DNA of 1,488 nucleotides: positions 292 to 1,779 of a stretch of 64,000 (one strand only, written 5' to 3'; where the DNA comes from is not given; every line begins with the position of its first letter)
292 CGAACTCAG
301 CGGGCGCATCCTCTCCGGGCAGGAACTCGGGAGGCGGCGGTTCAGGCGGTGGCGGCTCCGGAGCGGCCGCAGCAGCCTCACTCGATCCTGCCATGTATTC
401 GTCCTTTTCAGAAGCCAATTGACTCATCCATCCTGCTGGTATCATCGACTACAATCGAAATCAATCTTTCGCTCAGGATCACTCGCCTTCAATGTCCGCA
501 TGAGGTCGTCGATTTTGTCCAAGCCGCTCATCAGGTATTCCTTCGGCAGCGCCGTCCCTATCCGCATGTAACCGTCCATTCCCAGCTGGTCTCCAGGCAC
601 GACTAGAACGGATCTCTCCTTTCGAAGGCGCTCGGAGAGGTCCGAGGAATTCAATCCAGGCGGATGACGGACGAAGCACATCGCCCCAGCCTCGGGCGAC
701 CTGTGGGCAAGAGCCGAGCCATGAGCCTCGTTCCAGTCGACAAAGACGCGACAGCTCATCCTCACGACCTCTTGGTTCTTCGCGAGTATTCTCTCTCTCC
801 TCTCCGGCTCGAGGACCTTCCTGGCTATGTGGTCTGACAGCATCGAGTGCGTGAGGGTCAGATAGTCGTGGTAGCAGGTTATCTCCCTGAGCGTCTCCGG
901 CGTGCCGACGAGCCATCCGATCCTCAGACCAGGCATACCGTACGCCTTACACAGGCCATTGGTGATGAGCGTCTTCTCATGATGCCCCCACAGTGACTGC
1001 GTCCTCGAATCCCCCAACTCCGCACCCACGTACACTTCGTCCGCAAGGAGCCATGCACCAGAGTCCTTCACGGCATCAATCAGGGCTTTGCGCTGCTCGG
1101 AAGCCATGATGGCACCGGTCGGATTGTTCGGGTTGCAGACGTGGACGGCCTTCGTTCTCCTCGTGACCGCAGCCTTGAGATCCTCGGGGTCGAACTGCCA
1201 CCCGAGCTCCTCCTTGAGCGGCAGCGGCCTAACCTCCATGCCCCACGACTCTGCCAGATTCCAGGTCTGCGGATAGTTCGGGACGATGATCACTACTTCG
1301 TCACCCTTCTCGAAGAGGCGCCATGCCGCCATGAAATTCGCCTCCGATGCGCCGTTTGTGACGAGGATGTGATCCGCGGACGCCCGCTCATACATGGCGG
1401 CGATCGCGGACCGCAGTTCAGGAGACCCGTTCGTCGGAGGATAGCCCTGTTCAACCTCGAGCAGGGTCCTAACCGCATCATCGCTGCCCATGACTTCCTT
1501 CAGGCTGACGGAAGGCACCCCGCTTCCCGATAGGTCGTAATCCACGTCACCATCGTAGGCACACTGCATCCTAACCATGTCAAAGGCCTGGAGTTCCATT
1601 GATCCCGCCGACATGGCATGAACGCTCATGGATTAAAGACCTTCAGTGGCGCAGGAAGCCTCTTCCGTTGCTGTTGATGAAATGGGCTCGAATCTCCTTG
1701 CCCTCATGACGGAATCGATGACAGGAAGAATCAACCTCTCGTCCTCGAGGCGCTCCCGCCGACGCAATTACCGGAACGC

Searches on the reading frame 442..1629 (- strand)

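Call 12: search_protein_families(library=pfam, proteins=[window:442-1629:-])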
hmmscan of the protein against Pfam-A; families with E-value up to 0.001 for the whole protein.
window:442-1629:- (395 aa): 4 families
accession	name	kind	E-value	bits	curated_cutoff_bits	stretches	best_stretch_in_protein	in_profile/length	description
PF00155.27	Aminotran_1_2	-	6.2e-47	161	19.7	1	61-372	36-360/361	Aminotransferase class I and II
PF00266.25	Aminotran_5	-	1.2e-12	48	21.5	1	71-199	47-177/371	Aminotransferase class-V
PF01041.23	DegT_DnrJ_EryC1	-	3.3e-05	23.7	19.8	1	80-162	34-116/360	DegT/DnrJ/EryC1/StrS aminotransferase family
PF01053.26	Cys_Met_Meta_PP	-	5.5e-05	22.3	27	1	72-200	57-176/381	Cys/Met metabolism PLP-dependent enzyme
